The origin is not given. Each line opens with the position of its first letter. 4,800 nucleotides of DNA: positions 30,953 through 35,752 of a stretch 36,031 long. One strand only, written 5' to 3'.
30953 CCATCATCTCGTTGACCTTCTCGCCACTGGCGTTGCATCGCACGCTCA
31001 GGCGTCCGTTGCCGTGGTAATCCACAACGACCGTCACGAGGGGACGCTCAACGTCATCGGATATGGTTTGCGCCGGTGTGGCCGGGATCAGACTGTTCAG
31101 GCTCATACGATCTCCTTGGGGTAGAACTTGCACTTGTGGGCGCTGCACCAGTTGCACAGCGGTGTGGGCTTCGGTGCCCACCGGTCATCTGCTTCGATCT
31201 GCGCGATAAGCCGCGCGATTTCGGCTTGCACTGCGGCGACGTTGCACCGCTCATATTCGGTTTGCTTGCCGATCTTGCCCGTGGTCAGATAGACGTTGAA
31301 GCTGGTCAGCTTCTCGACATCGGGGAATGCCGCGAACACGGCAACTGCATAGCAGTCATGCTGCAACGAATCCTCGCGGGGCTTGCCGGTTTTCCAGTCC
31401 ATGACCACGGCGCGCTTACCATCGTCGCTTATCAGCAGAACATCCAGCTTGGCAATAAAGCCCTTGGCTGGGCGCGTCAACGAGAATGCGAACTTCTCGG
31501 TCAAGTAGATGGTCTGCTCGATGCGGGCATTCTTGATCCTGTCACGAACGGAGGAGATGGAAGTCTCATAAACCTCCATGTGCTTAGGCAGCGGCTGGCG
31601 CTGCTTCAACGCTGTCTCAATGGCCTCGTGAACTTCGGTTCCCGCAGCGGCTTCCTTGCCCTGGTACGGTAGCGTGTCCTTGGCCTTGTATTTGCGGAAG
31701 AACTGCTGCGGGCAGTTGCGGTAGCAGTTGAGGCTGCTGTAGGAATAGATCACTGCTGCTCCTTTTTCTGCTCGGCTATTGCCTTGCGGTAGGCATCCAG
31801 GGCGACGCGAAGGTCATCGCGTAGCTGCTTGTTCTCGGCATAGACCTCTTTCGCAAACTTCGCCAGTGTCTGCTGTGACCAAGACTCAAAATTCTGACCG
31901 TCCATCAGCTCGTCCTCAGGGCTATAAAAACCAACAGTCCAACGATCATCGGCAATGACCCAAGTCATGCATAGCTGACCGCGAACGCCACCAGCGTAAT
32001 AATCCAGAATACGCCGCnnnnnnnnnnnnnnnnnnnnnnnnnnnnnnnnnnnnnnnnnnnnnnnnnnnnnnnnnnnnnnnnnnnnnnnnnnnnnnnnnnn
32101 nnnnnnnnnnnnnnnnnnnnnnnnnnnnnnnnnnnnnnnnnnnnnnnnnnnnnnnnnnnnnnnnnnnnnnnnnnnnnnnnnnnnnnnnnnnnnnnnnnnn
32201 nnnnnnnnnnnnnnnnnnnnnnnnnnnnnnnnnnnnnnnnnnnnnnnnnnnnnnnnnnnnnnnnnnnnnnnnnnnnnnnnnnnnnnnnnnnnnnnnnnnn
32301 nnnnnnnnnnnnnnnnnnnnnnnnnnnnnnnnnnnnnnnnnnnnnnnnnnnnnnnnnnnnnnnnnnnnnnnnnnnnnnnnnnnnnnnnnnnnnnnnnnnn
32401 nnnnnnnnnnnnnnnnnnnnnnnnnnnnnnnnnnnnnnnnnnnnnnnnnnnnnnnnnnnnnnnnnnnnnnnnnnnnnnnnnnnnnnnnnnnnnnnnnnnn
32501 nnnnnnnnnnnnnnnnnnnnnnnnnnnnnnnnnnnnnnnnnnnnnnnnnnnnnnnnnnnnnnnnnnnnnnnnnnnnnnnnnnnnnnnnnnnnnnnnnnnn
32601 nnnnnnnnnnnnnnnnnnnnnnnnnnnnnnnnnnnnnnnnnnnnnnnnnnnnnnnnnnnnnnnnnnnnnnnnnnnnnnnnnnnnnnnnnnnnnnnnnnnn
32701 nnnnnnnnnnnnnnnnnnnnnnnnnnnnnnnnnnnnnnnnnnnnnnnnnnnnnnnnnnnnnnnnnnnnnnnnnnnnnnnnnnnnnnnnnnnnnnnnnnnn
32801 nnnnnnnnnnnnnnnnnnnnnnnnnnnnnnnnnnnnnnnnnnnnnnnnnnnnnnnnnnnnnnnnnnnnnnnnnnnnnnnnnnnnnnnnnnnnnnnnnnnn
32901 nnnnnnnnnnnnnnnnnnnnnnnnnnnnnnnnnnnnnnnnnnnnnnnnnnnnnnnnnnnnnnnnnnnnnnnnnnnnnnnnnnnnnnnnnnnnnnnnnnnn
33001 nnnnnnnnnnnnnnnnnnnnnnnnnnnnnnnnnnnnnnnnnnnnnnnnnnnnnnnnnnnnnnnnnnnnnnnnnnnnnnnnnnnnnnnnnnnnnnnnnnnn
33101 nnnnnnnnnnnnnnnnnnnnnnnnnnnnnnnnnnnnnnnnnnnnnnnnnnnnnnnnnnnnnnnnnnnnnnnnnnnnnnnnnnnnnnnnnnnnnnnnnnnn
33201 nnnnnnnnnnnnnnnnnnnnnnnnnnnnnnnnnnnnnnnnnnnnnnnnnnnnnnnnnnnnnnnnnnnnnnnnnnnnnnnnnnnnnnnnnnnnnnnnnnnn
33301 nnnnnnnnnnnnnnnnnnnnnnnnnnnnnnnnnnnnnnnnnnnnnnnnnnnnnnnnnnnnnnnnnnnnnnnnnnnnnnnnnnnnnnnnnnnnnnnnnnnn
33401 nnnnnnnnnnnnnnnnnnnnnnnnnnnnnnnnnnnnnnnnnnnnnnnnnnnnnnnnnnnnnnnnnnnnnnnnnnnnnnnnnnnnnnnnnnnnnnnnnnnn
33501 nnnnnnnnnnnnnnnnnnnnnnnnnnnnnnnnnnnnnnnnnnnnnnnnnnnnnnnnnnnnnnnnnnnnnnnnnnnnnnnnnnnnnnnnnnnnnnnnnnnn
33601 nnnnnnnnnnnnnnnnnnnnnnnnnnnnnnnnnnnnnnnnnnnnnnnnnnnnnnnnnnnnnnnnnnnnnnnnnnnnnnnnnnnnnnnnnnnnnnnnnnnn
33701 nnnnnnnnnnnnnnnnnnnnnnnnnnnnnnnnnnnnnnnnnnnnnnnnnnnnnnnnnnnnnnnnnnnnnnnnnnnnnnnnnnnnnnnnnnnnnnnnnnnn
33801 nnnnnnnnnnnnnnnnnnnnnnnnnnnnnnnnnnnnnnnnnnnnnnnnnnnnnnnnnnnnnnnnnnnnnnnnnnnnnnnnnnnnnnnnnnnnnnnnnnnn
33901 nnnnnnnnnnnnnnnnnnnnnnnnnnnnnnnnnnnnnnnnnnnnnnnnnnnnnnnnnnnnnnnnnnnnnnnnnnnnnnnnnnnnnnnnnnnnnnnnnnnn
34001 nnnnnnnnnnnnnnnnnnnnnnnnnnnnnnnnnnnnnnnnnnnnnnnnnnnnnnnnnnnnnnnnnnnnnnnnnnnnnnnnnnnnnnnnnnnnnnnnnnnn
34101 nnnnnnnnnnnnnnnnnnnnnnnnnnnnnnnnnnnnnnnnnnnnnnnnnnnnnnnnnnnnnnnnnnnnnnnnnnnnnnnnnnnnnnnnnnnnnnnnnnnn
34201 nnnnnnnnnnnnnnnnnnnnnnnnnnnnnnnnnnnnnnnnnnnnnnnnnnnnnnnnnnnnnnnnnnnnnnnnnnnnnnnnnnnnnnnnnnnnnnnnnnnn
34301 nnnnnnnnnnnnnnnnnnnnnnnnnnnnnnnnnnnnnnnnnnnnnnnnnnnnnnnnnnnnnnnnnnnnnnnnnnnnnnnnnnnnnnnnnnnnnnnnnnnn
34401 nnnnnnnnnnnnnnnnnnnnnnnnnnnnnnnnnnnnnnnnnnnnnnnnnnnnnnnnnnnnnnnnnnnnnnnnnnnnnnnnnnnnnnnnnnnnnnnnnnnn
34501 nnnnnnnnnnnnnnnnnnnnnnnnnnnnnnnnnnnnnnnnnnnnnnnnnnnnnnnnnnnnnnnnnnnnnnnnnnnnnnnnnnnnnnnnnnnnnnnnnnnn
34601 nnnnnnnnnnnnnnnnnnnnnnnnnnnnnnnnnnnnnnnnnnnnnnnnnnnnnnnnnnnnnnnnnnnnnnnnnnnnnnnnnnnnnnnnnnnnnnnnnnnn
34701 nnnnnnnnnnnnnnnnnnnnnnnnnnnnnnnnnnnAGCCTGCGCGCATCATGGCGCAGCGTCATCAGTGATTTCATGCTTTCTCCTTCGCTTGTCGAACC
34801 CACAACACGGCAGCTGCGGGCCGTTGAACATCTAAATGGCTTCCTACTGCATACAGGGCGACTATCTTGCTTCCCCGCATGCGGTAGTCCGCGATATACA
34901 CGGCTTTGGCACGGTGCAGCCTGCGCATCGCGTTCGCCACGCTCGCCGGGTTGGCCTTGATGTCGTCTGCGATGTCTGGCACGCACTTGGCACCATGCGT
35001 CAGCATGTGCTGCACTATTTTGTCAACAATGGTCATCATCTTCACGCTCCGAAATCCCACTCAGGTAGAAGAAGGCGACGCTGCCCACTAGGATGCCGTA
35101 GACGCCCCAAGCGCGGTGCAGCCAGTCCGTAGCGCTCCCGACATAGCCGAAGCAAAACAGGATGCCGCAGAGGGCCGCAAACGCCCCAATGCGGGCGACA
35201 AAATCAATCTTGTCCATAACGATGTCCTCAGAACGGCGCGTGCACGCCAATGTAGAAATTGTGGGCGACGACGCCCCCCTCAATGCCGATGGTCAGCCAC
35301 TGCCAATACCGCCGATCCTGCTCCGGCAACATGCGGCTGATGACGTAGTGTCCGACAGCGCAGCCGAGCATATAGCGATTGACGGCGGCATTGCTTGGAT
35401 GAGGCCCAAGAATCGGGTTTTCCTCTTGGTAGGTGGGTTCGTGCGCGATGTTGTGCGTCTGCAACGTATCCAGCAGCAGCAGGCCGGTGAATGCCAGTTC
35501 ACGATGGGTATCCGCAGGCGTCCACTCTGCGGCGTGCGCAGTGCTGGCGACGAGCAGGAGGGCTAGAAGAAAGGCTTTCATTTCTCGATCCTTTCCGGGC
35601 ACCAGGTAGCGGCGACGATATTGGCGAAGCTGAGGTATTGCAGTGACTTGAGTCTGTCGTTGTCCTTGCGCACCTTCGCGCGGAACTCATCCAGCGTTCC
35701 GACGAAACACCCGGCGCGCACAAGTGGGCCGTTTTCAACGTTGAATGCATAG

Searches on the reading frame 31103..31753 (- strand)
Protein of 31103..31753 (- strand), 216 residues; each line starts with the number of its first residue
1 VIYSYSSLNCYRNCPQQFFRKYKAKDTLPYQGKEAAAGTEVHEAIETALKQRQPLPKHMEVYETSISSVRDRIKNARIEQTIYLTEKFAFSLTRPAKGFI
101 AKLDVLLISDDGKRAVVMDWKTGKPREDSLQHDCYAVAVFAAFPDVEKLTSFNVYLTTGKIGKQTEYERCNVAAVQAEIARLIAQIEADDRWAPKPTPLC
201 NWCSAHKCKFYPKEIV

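Call 80: search_protein_families(library=phrogs, proteins=[window:31103-31753:-], max_evalue=0.001)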
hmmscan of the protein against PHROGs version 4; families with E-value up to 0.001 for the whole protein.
window:31103-31753:- (216 aa): 5 families
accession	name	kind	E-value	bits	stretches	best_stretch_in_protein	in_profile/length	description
phrog_69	-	DNA, RNA and nucleotide metabolism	9.1e-23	82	1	2-212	89-327/501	exonuclease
phrog_1218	-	DNA, RNA and nucleotide metabolism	3.6e-08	34.1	1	2-65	9-74/364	exonuclease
phrog_3953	-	DNA, RNA and nucleotide metabolism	1.6e-07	32.2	1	13-187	25-178/186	exonuclease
phrog_298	-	DNA, RNA and nucleotide metabolism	0.00058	20.3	1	35-144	106-216/293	exonuclease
phrog_1706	-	DNA, RNA and nucleotide metabolism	0.00097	19.7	0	2-122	50-143/293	CRISPR/Cas system associated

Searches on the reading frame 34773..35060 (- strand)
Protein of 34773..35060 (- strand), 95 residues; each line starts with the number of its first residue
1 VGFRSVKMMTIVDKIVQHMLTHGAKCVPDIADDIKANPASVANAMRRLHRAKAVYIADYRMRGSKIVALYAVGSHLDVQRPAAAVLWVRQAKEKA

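Call 51: search_protein_families(library=pfam, proteins=[window:34773-35060:-], max_evalue=0.01)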
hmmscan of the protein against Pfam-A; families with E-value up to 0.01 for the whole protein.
window:34773-35060:- (95 aa): 1 family
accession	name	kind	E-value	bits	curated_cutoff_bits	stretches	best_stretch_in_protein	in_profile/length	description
PF08221.17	HTH_9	-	0.0018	18.7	23.4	1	10-48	13-51/62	RNA polymerase III subunit RPC82 helix-turn-helix domain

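Call 80: search_protein_families(library=phrogs, proteins=[window:34773-35060:-], max_evalue=0.001)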
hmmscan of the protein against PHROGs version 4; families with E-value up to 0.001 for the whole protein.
window:34773-35060:- (95 aa): 1 family
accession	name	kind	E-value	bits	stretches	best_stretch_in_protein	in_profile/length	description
phrog_142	-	moron, auxiliary metabolic gene and host takeover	0.00032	21.8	1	3-59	5-61/116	Ren-like exclusion protein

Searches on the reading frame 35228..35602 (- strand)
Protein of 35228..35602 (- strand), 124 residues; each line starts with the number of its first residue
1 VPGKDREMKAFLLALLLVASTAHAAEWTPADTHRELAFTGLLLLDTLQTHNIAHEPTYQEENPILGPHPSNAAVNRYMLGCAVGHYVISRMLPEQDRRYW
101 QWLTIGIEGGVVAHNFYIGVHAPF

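Call 17: search_protein_families(library=pfam, proteins=[window:35228-35602:-], max_evalue=0.001)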
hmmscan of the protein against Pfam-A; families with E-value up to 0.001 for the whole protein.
window:35228-35602:- (124 aa): 0 families

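Call 51: search_protein_families(library=pfam, proteins=[window:35228-35581:-], max_evalue=0.01)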
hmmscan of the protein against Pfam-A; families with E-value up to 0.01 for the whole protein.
window:35228-35581:- (117 aa): 0 families

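Call 59: search_protein_families(library=padloc, proteins=[window:35228-35581:-], max_evalue=0.01)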
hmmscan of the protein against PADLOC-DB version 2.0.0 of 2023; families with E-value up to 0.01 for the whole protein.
window:35228-35581:- (117 aa): 0 families

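Call 70: find_encoding_contigs(protein=window:35228-35581:-, flank=3000, max_places=10)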
Protein window:35228-35581:- (117 aa): no gene with exactly this product is on record in the collection.

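Call 71: find_encoding_contigs(protein=window:35228-35602:-, flank=3000, max_places=10)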
Protein window:35228-35602:- (124 aa): no gene with exactly this product is on record in the collection.

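Call 80: search_protein_families(library=phrogs, proteins=[window:35228-35581:-], max_evalue=0.001)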
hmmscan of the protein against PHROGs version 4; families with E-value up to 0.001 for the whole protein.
window:35228-35581:- (117 aa): 0 families
